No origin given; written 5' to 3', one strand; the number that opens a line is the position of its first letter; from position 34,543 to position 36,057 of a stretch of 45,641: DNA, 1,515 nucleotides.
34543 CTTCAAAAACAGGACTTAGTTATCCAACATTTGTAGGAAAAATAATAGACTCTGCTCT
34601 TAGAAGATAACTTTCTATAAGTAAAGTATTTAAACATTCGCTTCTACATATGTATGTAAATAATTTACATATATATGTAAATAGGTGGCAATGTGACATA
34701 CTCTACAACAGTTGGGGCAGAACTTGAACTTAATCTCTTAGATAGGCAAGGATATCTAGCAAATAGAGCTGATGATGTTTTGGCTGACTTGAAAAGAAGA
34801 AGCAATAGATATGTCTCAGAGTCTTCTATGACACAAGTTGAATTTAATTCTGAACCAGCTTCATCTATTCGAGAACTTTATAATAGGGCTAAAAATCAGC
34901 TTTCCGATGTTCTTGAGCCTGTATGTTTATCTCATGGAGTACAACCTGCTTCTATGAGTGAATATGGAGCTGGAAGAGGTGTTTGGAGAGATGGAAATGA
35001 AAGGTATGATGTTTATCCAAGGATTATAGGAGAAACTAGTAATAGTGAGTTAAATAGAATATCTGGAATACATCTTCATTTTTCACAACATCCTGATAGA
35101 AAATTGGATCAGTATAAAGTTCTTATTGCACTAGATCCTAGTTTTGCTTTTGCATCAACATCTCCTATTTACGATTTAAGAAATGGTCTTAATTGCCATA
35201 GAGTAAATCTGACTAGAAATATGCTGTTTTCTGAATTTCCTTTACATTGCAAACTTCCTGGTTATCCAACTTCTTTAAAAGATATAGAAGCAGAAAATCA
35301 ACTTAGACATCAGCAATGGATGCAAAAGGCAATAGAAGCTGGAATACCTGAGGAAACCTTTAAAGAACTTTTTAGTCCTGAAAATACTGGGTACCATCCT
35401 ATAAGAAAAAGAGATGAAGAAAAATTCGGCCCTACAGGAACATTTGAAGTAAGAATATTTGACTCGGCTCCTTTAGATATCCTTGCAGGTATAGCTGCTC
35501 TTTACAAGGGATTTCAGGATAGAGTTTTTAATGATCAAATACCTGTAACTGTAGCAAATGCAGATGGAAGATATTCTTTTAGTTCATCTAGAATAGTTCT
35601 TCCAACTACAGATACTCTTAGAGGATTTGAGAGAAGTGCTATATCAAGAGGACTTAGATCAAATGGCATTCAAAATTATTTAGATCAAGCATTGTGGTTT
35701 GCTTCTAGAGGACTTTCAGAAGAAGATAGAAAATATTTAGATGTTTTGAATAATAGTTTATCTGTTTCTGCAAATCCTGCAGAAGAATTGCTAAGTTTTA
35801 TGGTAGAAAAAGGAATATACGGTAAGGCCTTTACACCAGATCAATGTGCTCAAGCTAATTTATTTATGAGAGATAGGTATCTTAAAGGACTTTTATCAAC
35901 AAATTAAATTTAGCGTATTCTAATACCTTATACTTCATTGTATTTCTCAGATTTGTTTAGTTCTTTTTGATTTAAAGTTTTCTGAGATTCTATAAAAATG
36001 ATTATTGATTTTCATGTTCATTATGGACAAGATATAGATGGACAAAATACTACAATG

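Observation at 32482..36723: Dehydrogenase, ATP-grasp, GCS2 ligase and amidohydrolase cluster: candidate pathway for an unknown amide-linked small molecule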

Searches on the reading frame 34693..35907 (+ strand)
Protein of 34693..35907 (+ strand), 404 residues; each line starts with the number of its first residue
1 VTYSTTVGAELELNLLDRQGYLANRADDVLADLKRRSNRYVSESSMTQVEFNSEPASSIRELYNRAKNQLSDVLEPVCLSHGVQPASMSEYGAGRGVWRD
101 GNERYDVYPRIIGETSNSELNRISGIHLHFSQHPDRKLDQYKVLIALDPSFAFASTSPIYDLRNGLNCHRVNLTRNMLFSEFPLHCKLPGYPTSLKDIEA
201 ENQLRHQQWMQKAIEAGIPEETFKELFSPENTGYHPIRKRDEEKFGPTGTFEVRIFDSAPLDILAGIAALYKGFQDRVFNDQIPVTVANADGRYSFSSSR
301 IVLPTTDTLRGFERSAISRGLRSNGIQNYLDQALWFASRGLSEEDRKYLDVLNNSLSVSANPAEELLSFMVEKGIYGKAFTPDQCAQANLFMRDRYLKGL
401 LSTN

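Call 4: search_protein_families(library=pfam, proteins=[window:34693-35907:+], max_evalue=0.01)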
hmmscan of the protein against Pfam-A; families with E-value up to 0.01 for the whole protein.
window:34693-35907:+ (404 aa): 0 families

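Call 5: search_protein_families(library=ncbifam, proteins=[window:34693-35907:+], max_evalue=0.01)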
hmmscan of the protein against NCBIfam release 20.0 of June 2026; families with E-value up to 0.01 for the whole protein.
window:34693-35907:+ (404 aa): 3 families
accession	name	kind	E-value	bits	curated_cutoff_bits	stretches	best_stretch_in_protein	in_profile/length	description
NF010043.0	PRK13517.1-3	equivalog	5.7e-05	22.1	409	1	4-276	10-264/381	glutamate--cysteine ligase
TIGR02050.1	gshA_cyan_rel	subfamily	8.8e-05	22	176.4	1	6-275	1-249/287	YbdK family carboxylate-amine ligase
NF010040.1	PRK13516.1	equivalog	0.00016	20.9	425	1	5-77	10-81/369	YbdK family carboxylate-amine ligase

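Call 12: find_homologous_proteins(query=window:34693-35907:+)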
Query window:34693-35907:+ (404 aa): 21 proteins with E <= 0.001 among 4504 candidates.
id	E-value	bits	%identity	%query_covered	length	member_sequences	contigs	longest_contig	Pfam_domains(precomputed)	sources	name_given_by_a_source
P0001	3.0e-271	917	100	100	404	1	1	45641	PF04107.19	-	-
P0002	6.0e-104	366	46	98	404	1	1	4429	PF04107.19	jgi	-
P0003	6.0e-102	360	47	98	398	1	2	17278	PF04107.19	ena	-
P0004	1.1e-101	359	47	98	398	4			PF04107.19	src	-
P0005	2.2e-101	358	47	98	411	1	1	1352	-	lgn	-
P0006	4.1e-99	350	46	98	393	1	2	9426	PF04107.19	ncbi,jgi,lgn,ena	-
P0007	1.1e-97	346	45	98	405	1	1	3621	PF04107.19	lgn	-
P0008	4.4e-97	344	44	98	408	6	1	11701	PF04107.19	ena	-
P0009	2.3e-96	341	44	98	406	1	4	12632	PF04107.19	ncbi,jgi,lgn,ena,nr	ncbi:MAG: glutamate-cysteine ligase family protein [Nanoarchaeota archaeon]|nr:hypothetical protein 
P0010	3.3e-93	331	42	98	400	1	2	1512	-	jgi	-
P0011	9.7e-93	329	44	98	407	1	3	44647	-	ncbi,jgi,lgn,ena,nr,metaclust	ncbi:hypothetical protein COY27_01215 [Candidatus Woesearchaeota archaeon CG_4_10_14_0_2_um_filter_3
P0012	4.8e-92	327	45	97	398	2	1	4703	PF04107.19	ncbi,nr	ncbi:MAG: hypothetical protein KJ896_04750 [Nanoarchaeota archaeon]|nr:hypothetical protein [Nanoarc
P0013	4.4e-91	324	45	98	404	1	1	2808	-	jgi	jgi:gamma-glutamyl:cysteine ligase YbdK (ATP-grasp superfamily)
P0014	4.7e-91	324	43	99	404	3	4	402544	PF04107.19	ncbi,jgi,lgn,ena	-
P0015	9.7e-91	323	43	98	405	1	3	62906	-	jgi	-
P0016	1.5e-88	316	42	99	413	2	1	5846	PF04107.19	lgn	-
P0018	7.9e-77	277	40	98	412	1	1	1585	PF04107.19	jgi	jgi:hypothetical protein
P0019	7.3e-72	261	39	98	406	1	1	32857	-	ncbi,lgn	-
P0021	3.9e-53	199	31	98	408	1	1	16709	-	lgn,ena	-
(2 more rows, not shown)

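Call 14: find_encoding_contigs(protein=P0014, flank=8000, max_places=3)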
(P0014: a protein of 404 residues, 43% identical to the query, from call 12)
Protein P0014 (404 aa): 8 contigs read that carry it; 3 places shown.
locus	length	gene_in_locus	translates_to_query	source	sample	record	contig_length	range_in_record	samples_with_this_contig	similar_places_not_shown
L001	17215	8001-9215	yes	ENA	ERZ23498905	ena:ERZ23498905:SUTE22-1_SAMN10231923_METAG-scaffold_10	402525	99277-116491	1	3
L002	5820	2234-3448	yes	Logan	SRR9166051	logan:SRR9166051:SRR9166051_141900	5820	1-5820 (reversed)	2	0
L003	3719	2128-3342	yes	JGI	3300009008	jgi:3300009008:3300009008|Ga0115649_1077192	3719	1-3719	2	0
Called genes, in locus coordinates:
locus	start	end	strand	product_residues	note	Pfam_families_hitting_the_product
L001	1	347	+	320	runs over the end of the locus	-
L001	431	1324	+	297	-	-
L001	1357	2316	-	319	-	PF03215:Rad17 (weak), PF05496:RuvB_N, PF00004:AAA, PF13173:AAA_14 (faint), PF13177:DNA_pol3_delta2 (weak), PF25361:AAA_lid_RFC1 (weak), PF08542:Rep_fac_C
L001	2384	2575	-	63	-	-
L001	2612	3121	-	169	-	-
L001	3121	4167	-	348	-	PF21088:MS_channel_1st (weak), PF00924:MS_channel_2nd, PF21082:MS_channel_3rd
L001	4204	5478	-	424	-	PF00999:Na_H_Exchanger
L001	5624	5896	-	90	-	-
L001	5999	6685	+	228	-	PF01963:TraB_PrgY_gumN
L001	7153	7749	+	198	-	PF11814:DUF3335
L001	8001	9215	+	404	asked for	PF04107:GCS2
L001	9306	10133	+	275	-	PF13230:GATase_4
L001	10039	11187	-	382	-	PF00933:Glyco_hydro_3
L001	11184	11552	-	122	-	-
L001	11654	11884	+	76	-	PF00462:Glutaredoxin, PF13417:GST_N_3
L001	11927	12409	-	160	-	-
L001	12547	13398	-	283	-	-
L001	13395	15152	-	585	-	-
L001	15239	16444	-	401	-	-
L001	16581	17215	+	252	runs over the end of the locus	PF12483:GIDE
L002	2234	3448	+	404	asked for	PF04107:GCS2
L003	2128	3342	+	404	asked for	PF04107:GCS2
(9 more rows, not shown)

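Call 15: find_encoding_contigs(protein=P0011, flank=8000, max_places=2)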
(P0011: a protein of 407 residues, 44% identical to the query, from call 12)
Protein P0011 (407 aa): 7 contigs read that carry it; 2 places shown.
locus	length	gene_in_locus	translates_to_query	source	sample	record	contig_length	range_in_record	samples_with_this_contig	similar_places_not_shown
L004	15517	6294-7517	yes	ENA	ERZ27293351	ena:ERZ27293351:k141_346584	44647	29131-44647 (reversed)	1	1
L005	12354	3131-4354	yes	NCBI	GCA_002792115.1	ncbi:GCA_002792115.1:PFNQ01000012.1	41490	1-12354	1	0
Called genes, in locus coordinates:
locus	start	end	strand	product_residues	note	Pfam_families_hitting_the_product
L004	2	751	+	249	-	?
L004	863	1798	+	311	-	PF08068:DKCLD, PF21238:Pus10_C, PF01509:TruB_N, PF16198:TruB_C_2, PF01472:PUA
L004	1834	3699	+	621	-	-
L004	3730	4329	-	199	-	PF00149:Metallophos, PF12850:Metallophos_2, PF14582:Metallophos_3 (weak)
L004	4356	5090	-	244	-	PF01015:Ribosomal_S3Ae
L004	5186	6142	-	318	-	PF01047:MarR (faint), PF13404:HTH_AsnC-type (faint), PF13412:HTH_24 (weak)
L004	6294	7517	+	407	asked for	-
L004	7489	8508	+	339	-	PF14397:ATPgrasp_ST (faint), PF02655:ATP-grasp_3 (faint), PF02955:GSH-S_ATP (faint)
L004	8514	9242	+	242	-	PF13230:GATase_4, PF13522:GATase_6 (weak)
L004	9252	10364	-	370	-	PF00933:Glyco_hydro_3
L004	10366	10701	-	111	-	-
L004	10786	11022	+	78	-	PF00462:Glutaredoxin, PF13417:GST_N_3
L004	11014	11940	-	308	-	-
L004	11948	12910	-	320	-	PF01210:NAD_Gly3P_dh_N, PF03446:NAD_binding_2 (faint), PF03807:F420_oxidored (weak), PF07479:NAD_Gly3P_dh_C, PF20618:GPD_NAD_C_bact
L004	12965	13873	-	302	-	-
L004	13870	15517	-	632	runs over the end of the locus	-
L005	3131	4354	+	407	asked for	-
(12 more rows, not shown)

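Call 16: find_encoding_contigs(protein=P0015, flank=7000, max_places=1)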
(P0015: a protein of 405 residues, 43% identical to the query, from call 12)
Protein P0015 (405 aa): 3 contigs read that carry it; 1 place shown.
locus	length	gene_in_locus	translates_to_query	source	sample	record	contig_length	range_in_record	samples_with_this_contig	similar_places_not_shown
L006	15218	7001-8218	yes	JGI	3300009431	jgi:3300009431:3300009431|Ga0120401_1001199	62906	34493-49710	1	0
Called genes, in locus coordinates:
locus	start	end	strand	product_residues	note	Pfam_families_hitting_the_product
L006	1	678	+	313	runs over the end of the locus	-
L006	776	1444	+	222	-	PF02585:PIG-L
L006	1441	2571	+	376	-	PF13439:Glyco_transf_4 (faint), PF00534:Glycos_transf_1, PF13692:Glyco_trans_1_4, PF13524:Glyco_trans_1_2 (faint), PF20706:GT4-conflict (weak)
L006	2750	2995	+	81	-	PF24273:TRASH_HVO_1752_C (weak)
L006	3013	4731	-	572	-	PF14716:HHH_8, PF14520:HHH_5 (faint), PF00633:HHH (faint), PF14792:DNA_pol_B_palm (weak), PF14791:DNA_pol_B_thumb, PF02811:PHP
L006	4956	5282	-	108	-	-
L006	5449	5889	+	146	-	-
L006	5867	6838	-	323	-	PF13412:HTH_24 (faint), PF01037:AsnC_trans_reg (faint), PF13404:HTH_AsnC-type, PF22451:NirdL-like_HTH (weak)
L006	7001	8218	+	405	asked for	-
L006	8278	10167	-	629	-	PF08915:tRNA-Thr_ED, PF00587:tRNA-synt_2b, PF03129:HGTP_anticodon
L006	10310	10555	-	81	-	-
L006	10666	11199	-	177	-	-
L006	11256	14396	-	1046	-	PF00133:tRNA-synt_1, PF09334:tRNA-synt_1g, PF01406:tRNA-synt_1e, PF08264:Anticodon_1, PF19302:DUF5915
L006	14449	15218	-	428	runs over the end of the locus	PF00140:Sigma70_r1_2, PF04542:Sigma70_r2, PF04539:Sigma70_r3, PF04545:Sigma70_r4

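Call 17: find_encoding_contigs(protein=P0019, flank=7000, max_places=1)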
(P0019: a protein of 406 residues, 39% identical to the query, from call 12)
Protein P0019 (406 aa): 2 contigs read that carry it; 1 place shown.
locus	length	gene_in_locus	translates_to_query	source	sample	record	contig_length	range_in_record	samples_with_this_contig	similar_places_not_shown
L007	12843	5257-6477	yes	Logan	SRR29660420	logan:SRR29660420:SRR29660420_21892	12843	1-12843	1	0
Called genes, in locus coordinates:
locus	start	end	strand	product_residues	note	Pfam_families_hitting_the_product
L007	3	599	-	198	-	PF00149:Metallophos, PF12850:Metallophos_2, PF14582:Metallophos_3 (weak)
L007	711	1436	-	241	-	PF01015:Ribosomal_S3Ae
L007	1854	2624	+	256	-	PF01177:Asp_Glu_race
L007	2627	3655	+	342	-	PF02955:GSH-S_ATP (weak)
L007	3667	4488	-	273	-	PF04951:Peptidase_M55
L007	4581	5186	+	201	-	PF11814:DUF3335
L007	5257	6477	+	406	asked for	-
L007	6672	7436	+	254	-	PF13230:GATase_4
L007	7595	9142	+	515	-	PF13462:Thioredoxin_4, PF01323:DSBA, PF13473:Cupredoxin_1 (weak)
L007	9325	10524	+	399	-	PF02812:ELFV_dehydrog_N, PF00208:ELFV_dehydrog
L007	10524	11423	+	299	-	PF12146:Hydrolase_4, PF00561:Abhydrolase_1, PF12697:Abhydrolase_6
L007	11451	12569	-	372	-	-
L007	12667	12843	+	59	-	?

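Call 18: find_encoding_contigs(protein=P0021, flank=7000, max_places=1)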
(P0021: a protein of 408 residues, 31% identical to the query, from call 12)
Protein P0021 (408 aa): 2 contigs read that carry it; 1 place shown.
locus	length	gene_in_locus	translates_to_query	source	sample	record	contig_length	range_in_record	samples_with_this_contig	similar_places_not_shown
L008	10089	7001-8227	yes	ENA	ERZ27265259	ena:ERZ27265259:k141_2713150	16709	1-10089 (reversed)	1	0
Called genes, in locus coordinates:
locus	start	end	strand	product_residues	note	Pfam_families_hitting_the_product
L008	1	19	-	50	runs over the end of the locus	-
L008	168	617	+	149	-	PF01090:Ribosomal_S19e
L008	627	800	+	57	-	-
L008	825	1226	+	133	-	PF01198:Ribosomal_L31e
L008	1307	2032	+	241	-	-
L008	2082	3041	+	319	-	PF08068:DKCLD, PF01509:TruB_N, PF21238:Pus10_C, PF16198:TruB_C_2, PF01472:PUA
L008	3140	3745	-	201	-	PF00149:Metallophos, PF12850:Metallophos_2, PF14582:Metallophos_3 (faint)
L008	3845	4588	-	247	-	PF01015:Ribosomal_S3Ae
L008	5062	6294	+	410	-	PF04107:GCS2 (faint)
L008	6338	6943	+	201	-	PF11814:DUF3335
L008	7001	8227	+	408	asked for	-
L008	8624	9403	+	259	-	PF13230:GATase_4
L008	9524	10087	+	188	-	?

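Call 19: find_encoding_contigs(protein=P0003, flank=7000, max_places=1)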
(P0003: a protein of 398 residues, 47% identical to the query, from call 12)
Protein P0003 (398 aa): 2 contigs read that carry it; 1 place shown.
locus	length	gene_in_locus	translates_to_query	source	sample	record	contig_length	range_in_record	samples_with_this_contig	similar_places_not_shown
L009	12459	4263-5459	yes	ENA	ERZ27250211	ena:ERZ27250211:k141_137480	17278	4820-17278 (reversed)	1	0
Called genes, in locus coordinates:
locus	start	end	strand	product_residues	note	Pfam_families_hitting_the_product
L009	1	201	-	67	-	?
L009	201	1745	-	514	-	-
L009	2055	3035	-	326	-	PF13412:HTH_24 (faint), PF01037:AsnC_trans_reg (faint)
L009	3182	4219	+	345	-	PF07478:Dala_Dala_lig_C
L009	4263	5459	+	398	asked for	PF04107:GCS2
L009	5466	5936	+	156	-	PF12385:Peptidase_C70, PF13529:Peptidase_C39_2, PF03412:Peptidase_C39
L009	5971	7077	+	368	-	PF07690:MFS_1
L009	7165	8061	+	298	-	PF03411:Peptidase_M74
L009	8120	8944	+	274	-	PF19656:DUF6159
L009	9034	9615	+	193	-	PF13581:HATPase_c_2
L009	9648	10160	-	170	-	PF01978:TrmB (weak)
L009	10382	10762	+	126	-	-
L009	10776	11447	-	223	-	-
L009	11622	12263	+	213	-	PF00687:Ribosomal_L1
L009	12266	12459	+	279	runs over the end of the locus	PF00466:Ribosomal_L10, PF17777:RL10P_insert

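Call 22: find_related_loci(query=A1, collection=genome_contigs, flank=8000)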
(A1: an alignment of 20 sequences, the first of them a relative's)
Query A1 (404 aa) in genome_contigs; peptide patterns used: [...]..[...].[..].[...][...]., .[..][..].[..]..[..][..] (x = any residue, [..] = any of these).
271 stretches matched a pattern; 13 encode a relative of the query (tblastn E <= 1e-3); 13 distinct loci.
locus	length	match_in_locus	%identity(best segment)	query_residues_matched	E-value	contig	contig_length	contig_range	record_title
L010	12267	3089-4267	46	5-400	3e-109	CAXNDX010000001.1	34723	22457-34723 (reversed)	MAG: Candidatus Woesearchaeota archaeon isolate MaH-09apr19-256 genome assembly, contig: MaH-09apr19-C2664, whole genome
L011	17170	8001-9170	44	4-400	6e-102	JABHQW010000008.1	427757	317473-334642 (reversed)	MAG: Candidatus Woesearchaeota archaeon isolate SI039_bin115 k141_1797022, whole genome shotgun sequence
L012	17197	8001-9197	43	5-400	2e-100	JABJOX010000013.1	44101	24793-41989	MAG: Candidatus Woesearchaeota archaeon isolate SI075_bin52 k141_1738603, whole genome shotgun sequence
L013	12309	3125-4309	44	1-400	3e-100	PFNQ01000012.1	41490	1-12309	MAG: Candidatus Woesearchaeota archaeon CG_4_10_14_0_2_um_filter_33_13 CG_4_10_14_0.2_scaffold_219_c, whole genome shotg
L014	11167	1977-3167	44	5-400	3e-99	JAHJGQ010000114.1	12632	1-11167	MAG: Nanoarchaeota archaeon isolate Modern_marine_glass_biofilm.mb.79 Modern_marine_glas.mb.79_k141_1102740, whole genom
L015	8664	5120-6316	42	5-400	4e-99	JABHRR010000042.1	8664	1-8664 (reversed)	MAG: Candidatus Woesearchaeota archaeon isolate SI039_bin18 k141_772764, whole genome shotgun sequence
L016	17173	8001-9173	43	3-400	2e-97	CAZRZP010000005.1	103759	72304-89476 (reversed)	MAG TPA_asm: uncultured Methanosarcinales archaeon isolate SRP200020_co5_201 genome assembly, contig: NODE_248_length_10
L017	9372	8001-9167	42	5-400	4e-97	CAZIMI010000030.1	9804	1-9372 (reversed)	MAG TPA_asm: uncultured Methanosarcinales archaeon isolate SRP077602_co6_348 genome assembly, contig: NODE_10615_length_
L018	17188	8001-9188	42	3-400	3e-95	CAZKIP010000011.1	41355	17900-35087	MAG TPA_asm: uncultured Methanosarcinales archaeon isolate SRP200020_co5_333 genome assembly, contig: NODE_1341_length_4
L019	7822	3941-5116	43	1-400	1e-93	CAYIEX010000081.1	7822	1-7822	MAG TPA_asm: uncultured Methanosarcinales archaeon isolate ERP119705_co19_971 genome assembly, contig: NODE_11225_length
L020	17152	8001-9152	43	6-394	1e-88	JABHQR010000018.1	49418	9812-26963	MAG: archaeon isolate SI039_bin110 k141_10037, whole genome shotgun sequence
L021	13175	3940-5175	40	1-400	1e-81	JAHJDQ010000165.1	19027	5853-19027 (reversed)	MAG: Nanoarchaeota archaeon isolate Modern_marine.mb.67 Modern_marine.mb.67_k141_2131360, whole genome shotgun sequence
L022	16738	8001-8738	24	6-274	3e-5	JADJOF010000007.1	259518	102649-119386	MAG: Bdellovibrionales bacterium isolate Fred_18-Q3-R57-64_BAT3C.339 tig00011583-10-2591700, whole genome shotgun sequen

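Call 30: search_solved_structures(query=A1, max_evalue=1, show_alignments=2)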
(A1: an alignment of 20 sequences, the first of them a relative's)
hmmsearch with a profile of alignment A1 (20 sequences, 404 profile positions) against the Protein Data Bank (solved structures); distinct sequences matched with E-value up to 1: 1.
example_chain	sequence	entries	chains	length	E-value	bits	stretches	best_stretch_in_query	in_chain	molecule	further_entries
9ufc_A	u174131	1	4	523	0.64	12.1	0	318-365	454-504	Glutamate--cysteine ligase, chloroplastic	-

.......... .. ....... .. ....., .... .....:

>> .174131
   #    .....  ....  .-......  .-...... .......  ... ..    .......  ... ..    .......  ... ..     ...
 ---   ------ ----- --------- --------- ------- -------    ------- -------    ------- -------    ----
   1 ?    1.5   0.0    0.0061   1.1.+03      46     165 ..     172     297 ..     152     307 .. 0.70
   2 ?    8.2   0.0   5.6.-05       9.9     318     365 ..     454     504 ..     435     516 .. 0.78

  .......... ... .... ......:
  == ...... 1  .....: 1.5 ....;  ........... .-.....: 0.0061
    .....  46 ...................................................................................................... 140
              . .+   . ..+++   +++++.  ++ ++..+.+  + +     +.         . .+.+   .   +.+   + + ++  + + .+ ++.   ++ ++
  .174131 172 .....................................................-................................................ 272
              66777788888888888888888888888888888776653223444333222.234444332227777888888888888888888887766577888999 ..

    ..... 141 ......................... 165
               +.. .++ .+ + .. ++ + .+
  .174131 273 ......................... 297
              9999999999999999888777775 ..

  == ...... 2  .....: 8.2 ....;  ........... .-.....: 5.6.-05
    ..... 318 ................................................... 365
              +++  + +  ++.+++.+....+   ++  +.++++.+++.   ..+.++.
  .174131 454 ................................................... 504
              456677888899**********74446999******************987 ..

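Call 34: find_related_loci(query=A1, collection=metagenome_contigs, flank=8000)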
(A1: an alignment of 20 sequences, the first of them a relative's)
Query A1 (404 aa) in metagenome_contigs; peptide patterns used: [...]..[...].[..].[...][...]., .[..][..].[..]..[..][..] (x = any residue, [..] = any of these).
186 stretches matched a pattern; 14 encode a relative of the query (tblastn E <= 1e-3); 13 distinct loci.
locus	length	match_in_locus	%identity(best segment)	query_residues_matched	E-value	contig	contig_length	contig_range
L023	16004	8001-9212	45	5-404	2e-114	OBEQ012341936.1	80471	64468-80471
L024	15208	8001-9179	47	5-400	4e-112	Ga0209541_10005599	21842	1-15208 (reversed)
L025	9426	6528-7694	46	5-400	3e-106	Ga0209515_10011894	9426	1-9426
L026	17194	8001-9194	43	1-400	1e-102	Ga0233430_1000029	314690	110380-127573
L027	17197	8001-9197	43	5-400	2e-100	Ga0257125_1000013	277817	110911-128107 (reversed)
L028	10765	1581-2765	44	1-400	3e-100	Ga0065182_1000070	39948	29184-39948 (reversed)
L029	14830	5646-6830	44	1-400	3e-100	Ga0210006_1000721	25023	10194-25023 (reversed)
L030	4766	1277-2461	42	5-396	1e-99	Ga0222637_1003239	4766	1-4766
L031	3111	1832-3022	44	5-400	2e-101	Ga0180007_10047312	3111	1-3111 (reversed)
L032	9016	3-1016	48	61-400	1e-93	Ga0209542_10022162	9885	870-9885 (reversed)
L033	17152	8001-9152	43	6-394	1e-88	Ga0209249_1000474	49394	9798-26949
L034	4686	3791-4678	45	4-304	1e-80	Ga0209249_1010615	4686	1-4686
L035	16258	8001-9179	46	5-400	2e-111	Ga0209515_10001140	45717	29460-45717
